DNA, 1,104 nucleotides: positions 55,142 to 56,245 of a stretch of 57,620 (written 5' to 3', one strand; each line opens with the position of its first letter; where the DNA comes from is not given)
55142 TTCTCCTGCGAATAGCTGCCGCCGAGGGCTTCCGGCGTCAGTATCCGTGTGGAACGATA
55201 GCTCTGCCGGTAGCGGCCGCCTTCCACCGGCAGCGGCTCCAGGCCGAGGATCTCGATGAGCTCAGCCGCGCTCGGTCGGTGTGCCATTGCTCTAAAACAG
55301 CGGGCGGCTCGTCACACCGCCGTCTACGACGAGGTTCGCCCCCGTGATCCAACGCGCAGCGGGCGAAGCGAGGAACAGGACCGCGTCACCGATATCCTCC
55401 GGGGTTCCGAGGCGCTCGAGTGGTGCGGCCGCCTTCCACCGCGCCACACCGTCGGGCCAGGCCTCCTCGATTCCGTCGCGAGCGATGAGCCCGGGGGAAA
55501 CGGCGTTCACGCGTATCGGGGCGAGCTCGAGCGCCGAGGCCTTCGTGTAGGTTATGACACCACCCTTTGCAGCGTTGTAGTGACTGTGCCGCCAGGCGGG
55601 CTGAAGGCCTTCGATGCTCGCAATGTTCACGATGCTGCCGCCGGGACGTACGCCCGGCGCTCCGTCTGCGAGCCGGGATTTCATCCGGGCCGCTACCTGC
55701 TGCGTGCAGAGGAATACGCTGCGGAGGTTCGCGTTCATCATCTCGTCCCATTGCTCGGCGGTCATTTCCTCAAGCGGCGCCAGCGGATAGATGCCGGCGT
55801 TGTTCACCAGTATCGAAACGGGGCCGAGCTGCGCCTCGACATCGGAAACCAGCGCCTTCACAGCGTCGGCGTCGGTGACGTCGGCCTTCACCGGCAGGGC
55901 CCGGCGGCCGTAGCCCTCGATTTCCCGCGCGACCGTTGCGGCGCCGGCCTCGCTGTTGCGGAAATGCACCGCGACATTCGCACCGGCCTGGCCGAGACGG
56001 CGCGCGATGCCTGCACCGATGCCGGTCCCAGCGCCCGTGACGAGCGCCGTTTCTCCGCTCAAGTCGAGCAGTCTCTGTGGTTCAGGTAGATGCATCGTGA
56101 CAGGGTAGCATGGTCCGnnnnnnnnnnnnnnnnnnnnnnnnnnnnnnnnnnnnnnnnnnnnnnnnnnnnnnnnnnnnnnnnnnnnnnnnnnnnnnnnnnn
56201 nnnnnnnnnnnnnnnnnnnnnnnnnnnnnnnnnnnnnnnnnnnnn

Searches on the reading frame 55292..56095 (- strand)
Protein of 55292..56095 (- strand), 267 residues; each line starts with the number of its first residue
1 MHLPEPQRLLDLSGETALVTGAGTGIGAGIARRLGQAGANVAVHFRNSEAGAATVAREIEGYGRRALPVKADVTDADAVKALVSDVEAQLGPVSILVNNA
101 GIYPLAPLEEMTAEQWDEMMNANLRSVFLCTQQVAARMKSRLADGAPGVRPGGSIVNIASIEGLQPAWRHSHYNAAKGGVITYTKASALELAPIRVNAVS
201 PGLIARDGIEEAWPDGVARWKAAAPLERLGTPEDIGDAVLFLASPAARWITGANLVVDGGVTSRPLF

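Call 44: search_protein_families(library=pfam, proteins=[window:55292-56095:-], max_evalue=0.001)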
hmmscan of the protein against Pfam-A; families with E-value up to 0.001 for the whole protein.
window:55292-56095:- (267 aa): 4 families
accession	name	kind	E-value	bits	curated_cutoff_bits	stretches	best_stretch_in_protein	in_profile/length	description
PF13561.12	adh_short_C2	-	1.3e-62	211.9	27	1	21-262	1-236/236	Enoyl-(Acyl carrier protein) reductase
PF00106.31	adh_short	-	1.3e-52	178.5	26.6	1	16-206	2-184/195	short chain dehydrogenase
PF08659.16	KR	-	6.4e-15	56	22.6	1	16-126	2-115/180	KR domain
PF23441.1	SDR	-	5.7e-05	23.1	27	1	162-261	154-255/258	SDR-like rossmann domain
